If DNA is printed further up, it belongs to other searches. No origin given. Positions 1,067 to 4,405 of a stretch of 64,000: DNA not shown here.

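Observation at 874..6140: Giant TPYEPT-repeat protein with glycine-zipper segment and C-terminal GT-A domain, coupled to a small acidic protein and convergent with a GT2-TPR fusion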

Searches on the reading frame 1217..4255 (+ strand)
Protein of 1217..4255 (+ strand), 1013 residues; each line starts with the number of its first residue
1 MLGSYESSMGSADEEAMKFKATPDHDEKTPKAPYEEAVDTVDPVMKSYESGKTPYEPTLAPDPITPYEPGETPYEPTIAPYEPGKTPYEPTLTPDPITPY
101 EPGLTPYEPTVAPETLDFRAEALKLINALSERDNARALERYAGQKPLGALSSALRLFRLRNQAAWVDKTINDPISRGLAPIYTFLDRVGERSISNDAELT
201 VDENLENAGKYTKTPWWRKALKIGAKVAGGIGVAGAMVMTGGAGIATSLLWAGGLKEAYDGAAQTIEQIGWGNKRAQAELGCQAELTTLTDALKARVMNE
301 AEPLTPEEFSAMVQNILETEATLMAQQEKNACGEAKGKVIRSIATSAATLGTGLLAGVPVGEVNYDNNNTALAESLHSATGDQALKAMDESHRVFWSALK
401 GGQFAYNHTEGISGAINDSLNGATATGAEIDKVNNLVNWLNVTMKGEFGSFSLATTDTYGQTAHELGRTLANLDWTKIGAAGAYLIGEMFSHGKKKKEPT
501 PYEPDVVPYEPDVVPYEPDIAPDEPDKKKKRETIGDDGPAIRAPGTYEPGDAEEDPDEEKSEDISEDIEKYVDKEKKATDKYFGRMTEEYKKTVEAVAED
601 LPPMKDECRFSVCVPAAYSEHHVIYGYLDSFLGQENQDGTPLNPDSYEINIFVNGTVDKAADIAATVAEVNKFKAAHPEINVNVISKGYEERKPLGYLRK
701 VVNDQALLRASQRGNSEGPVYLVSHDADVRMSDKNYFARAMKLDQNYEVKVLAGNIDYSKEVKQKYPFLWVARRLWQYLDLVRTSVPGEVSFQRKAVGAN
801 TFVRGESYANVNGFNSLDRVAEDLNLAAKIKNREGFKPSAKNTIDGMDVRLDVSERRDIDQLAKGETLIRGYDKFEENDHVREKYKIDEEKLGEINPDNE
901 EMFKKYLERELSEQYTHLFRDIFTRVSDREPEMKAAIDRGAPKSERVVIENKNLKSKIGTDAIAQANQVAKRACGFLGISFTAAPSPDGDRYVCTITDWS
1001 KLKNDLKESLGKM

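Call 3: search_protein_families(library=pfam, proteins=[window:1217-4255:+], max_evalue=0.1)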
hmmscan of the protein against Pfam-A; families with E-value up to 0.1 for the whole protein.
window:1217-4255:+ (1013 aa): 1 family
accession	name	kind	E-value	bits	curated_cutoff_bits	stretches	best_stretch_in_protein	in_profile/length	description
PF13632.12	Glyco_trans_2_3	-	0.0025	18.1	27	1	723-830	3-106/198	Glycosyl transferase family group 2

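Call 4: search_protein_families(library=ncbifam, proteins=[window:1217-4255:+], max_evalue=0.1)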
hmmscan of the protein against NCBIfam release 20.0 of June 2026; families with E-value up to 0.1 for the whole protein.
window:1217-4255:+ (1013 aa): 1 family
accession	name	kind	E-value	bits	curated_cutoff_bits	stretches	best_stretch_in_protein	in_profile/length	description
NF041875.1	EPS_EpsD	equivalog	0.0009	18.7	370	1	712-833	72-192/325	exopolysaccharide biosynthesis glycosyltransferase EpsD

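Call 6: find_homologous_proteins(query=window:1217-4255:+, max_evalue=0.001)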
Query window:1217-4255:+ (1013 aa): 12 proteins with E <= 0.001 among 8000 candidates.
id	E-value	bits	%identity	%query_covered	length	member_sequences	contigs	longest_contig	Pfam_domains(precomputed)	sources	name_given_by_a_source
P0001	0.0e+0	2309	100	100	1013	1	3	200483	-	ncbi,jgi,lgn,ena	ncbi:MAG: hypothetical protein WCI57_01820 [Candidatus Berkelbacteria bacterium]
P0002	0.0e+0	1680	77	95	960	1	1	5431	-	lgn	-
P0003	0.0e+0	1312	63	95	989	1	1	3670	-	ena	-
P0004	2.9e-239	815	44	93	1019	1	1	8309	-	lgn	-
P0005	4.0e-238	811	43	92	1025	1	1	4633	-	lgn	-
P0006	1.1e-220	754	41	94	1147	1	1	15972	-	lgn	-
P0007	1.8e-170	587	40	77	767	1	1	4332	-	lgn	-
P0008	6.3e-121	423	34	94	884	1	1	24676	-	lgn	-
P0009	6.4e-104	367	45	41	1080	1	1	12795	-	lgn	-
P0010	3.1e-98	348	44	41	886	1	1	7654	-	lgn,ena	-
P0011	1.7e-92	329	29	91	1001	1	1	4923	-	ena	-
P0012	1.1e-37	148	34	40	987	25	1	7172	PF01075.24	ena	-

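Call 7: search_solved_structures(query=window:1217-4255:+, max_evalue=1, show_alignments=2)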
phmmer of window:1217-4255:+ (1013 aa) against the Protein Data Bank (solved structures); distinct sequences matched with E-value up to 1: 0.

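Call 11: find_encoding_contigs(protein=P0008, flank=10000, max_places=3)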
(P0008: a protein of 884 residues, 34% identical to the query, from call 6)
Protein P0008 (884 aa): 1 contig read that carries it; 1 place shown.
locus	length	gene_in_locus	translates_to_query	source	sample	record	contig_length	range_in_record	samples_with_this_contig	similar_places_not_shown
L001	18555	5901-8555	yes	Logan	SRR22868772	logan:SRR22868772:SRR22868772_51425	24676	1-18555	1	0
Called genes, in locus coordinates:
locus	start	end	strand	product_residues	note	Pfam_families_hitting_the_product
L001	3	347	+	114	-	?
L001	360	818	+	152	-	PF00293:NUDIX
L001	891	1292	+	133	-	-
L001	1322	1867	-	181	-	PF00588:SpoU_methylase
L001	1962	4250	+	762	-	PF13439:Glyco_transf_4 (weak), PF00534:Glycos_transf_1, PF13692:Glyco_trans_1_4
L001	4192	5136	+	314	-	PF04041:Glyco_hydro_130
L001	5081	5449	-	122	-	PF18908:DUF5663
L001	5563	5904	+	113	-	PF18908:DUF5663 (weak)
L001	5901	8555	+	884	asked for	-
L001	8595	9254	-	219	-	-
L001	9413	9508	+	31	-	-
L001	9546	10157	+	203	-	PF09335:VTT_dom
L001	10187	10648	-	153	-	-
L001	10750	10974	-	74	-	PF02604:PhdYeFM_antitox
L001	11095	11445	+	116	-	-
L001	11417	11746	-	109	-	-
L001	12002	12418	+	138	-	-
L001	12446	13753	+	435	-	PF13249:SQHop_cyclase_N (faint)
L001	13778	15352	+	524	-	PF05496:RuvB_N (faint), PF13177:DNA_pol3_delta2, PF00004:AAA, PF07724:AAA_2 (weak), PF07728:AAA_5 (weak), PF13401:AAA_22 (weak), PF22608:DNAX_ATPase_lid, PF12169:DNA_pol3_gamma3, +1 more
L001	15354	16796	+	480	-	PF00772:DnaB, PF03796:DnaB_C, PF06745:ATPase (faint), PF13481:AAA_25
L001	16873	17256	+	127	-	-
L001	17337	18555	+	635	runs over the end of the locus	PF00580:UvrD-helicase, PF13245:AAA_19, PF13604:AAA_30 (faint), PF01443:Viral_helicase1 (faint), PF13361:UvrD_C, PF13538:UvrD_C_2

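Call 12: find_encoding_contigs(protein=P0006, flank=10000, max_places=3)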
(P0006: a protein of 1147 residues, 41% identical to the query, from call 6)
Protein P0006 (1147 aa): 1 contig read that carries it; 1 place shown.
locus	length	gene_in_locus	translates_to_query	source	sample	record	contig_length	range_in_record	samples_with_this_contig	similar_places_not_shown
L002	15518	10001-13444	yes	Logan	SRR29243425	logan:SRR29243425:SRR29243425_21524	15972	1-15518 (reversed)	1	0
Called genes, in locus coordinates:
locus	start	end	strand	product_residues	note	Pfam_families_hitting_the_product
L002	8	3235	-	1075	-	PF26449:DUF8128, PF01935:DUF87 (weak)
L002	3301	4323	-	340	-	PF04545:Sigma70_r4, PF05066:HARE-HTH (faint)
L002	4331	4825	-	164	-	-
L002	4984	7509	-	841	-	PF26449:DUF8128, PF02534:T4SS-DNA_transf (faint)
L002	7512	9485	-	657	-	-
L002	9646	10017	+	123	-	PF18908:DUF5663 (weak)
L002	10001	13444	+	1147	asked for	-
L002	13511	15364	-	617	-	PF13176:TPR_7 (faint), PF00535:Glycos_transf_2, PF10111:Glyco_tranf_2_2 (faint), PF13641:Glyco_tranf_2_3 (weak), PF02709:Glyco_transf_7C (weak), PF00515:TPR_1 (faint), PF07719:TPR_2 (faint), PF13174:TPR_6 (faint), +5 more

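Call 13: find_encoding_contigs(protein=P0009, flank=10000, max_places=3)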
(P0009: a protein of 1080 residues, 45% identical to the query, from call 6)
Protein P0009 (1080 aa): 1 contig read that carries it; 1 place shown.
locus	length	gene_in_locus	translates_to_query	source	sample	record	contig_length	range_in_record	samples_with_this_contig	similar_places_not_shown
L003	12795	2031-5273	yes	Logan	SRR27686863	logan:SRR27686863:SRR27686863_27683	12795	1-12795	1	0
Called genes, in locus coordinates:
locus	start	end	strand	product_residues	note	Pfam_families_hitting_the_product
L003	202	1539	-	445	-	-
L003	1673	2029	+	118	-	-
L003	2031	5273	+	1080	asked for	-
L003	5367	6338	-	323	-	-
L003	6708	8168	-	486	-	PF01702:TGT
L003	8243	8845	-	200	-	PF16320:Ribosomal_L12_N, PF00542:Ribosomal_L12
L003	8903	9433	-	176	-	PF00466:Ribosomal_L10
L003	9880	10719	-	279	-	PF00687:Ribosomal_L1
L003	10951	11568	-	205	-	PF01195:Pept_tRNA_hydro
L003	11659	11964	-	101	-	PF02575:YbaB_DNA_bd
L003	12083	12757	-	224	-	PF13398:Peptidase_M50B (weak)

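Call 14: find_encoding_contigs(protein=P0012, flank=10000, max_places=3)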
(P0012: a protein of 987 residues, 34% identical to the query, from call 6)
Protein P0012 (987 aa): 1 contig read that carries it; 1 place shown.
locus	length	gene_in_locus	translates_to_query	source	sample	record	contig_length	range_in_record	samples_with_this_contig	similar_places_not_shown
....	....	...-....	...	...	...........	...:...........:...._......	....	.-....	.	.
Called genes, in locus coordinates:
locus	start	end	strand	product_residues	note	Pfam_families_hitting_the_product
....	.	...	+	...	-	?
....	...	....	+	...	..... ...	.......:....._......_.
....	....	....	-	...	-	-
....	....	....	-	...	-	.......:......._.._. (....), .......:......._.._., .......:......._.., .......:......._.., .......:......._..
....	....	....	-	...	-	?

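Call 15: find_encoding_contigs(protein=P0004, flank=10000, max_places=3)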
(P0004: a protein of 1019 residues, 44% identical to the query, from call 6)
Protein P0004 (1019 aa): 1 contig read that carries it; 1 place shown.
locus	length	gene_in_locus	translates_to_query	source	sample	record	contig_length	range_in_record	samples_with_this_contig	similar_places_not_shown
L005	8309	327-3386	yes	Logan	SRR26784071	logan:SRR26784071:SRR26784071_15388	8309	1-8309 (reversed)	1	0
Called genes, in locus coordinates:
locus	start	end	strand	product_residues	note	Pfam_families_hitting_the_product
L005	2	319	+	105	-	?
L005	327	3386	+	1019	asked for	-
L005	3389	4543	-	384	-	PF00535:Glycos_transf_2, PF10111:Glyco_tranf_2_2 (faint), PF02709:Glyco_transf_7C (weak)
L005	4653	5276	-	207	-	-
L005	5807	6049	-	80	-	-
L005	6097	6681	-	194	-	-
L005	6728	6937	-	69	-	-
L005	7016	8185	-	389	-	PF01702:TGT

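Call 16: find_encoding_contigs(protein=P0010, flank=10000, max_places=3)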
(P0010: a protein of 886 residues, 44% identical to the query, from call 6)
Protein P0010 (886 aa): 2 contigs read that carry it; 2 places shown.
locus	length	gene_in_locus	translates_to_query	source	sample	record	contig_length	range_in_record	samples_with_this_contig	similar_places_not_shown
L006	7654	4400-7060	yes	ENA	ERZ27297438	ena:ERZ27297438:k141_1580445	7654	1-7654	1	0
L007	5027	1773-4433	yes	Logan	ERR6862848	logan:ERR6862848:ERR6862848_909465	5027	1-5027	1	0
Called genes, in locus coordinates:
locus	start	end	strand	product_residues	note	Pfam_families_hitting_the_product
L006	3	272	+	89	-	?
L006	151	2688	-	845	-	PF26449:DUF8128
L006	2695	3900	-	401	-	-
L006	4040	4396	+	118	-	-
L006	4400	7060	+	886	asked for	-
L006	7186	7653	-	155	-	?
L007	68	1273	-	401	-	-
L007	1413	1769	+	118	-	-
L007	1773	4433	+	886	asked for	-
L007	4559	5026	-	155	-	?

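Call 41: search_protein_families(library=pfam, alignment_id=A5, max_evalue=0.001)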
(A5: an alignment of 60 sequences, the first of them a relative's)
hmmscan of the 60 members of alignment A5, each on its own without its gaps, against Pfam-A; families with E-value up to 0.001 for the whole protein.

A. member 1, P0009 (1080 aa): 0 families

B. families by the number of members that match (of 60 scanned): 11 families
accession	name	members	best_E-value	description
PF00149.33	Metallophos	5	1.7e-21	Calcineurin-like phosphoesterase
PF00226.36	DnaJ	2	8.6e-05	DnaJ domain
PF01075.23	Glyco_transf_9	1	1.1e-15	Glycosyltransferase family 9 (heptosyltransferase)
PF13496.11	DUF4120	1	2.8e-06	Domain of unknown function (DUF4120)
PF02686.20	GatC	1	6.9e-06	Glu-tRNAGln amidotransferase C subunit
PF23241.1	HAT_PRP39_C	1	2.6e-05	PRP39 C-terminal HAT repeat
PF09851.14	SHOCT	1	5.4e-05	Short C-terminal domain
PF13782.11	SpoVAB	1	0.00019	Stage V sporulation protein AB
PF02212.23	GED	1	0.00024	Dynamin GTPase effector domain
PF01044.25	Vinculin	1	0.00031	Vinculin family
PF04473.18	DUF553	1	0.00042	Transglutaminase-like domain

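Call 43: find_encoding_contigs(protein=P0001, flank=10000, max_places=3)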
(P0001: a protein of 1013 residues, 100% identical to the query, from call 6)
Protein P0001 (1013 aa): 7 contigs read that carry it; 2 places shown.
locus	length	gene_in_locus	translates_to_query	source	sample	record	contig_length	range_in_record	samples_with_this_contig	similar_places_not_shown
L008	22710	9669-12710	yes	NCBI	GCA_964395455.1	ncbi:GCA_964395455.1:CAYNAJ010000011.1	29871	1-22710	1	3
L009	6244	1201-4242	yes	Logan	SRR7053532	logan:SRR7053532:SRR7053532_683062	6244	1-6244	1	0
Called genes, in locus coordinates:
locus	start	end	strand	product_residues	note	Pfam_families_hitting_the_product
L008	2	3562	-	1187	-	?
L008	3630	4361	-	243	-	PF13641:Glyco_tranf_2_3, PF00535:Glycos_transf_2, PF10111:Glyco_tranf_2_2 (weak)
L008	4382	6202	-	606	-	PF13231:PMT_2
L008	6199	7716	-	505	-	-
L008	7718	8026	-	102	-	-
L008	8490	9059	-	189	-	-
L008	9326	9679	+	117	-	-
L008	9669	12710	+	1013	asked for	-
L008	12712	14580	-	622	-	PF00535:Glycos_transf_2, PF10111:Glyco_tranf_2_2 (faint), PF13432:TPR_16 (faint), PF14559:TPR_19 (faint), PF07719:TPR_2 (faint), PF13176:TPR_7 (faint), PF13181:TPR_8 (faint), PF13424:TPR_12, +7 more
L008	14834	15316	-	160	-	-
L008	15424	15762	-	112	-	-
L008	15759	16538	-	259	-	PF01551:Peptidase_M23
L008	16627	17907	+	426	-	PF03952:Enolase_N, PF00113:Enolase_C, PF07476:MAAL_C (weak)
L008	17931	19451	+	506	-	PF01676:Metalloenzyme, PF06415:iPGM_N, PF01663:Phosphodiest, PF00884:Sulfatase (weak)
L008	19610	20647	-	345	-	PF13624:SurA_N_3 (weak), PF13616:Rotamase_3, PF13145:Rotamase_2, PF00639:Rotamase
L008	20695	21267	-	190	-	-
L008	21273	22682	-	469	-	PF03816:LytR_cpsA_psr, PF13399:LytR_C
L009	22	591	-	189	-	-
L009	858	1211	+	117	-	-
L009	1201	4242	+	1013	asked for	-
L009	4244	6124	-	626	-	PF00535:Glycos_transf_2, PF10111:Glyco_tranf_2_2 (faint), PF13432:TPR_16 (faint), PF14559:TPR_19 (faint), PF07719:TPR_2 (faint), PF13176:TPR_7 (faint), PF13181:TPR_8 (faint), PF13424:TPR_12, +7 more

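Call 59: search_protein_families(library=pfam, proteins=[L008:6199-7713:-, L008:7718-8023:-, L008:8490-9056:-, L002:7512-9482:-, L003:202-1536:-, L006:2695-3897:-], max_evalue=0.01)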
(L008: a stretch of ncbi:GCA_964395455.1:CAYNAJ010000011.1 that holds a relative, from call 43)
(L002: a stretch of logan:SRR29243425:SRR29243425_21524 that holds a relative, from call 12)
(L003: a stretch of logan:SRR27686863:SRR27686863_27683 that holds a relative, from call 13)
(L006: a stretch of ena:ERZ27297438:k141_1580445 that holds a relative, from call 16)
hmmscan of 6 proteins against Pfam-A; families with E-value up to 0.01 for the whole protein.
L008:6199-7713:- (504 aa): 1 family
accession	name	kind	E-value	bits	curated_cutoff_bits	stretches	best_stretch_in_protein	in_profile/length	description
PF13632.12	Glyco_trans_2_3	-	0.0051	17.1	27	1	195-389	1-179/198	Glycosyl transferase family group 2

L008:7718-8023:- (101 aa): 0 families

L008:8490-9056:- (188 aa): 0 families

L002:7512-9482:- (656 aa): 1 family
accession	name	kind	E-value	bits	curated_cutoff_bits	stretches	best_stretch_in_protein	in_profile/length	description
PF06722.18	EryCIII-like_C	-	0.0087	16.5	31.7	0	241-311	13-82/145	Erythromycin biosynthesis protein CIII-like, C-terminal domain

L003:202-1536:- (444 aa): 0 families

L006:2695-3897:- (400 aa): 0 families

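Call 62: search_protein_families(library=padloc, proteins=[window:1217-4255:+], max_evalue=0.01)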
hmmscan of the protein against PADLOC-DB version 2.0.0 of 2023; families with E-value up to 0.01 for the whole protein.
window:1217-4255:+ (1013 aa): 0 families

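Call 63: search_protein_families(library=phrogs, proteins=[window:1217-4255:+], max_evalue=0.01)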
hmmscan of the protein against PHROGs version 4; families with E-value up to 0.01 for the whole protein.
window:1217-4255:+ (1013 aa): 0 families

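Call 68: search_protein_families(library=pfam, proteins=[L008:2-3562:-], max_evalue=0.001)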
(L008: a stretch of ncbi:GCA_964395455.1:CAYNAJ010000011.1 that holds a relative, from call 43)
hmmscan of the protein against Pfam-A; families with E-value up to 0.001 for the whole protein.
L008:2-3562:- (1187 aa): 4 families
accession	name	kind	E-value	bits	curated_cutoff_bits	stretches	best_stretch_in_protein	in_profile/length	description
PF24684.1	Vgb_lyase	-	5.8e-19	68.4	50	1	818-1051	12-250/290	Virginiamycin B lyase family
PF01436.27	NHL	-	8.8e-11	41.7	20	0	943-967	3-27/28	NHL repeat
PF08450.18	SGL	-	2.3e-06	27.8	26.3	0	944-979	186-220/246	SMP-30/Gluconolactonase/LRE-like region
PF07494.17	Reg_prop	-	0.00025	21.3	20.4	0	860-878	5-23/24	Two component regulator propeller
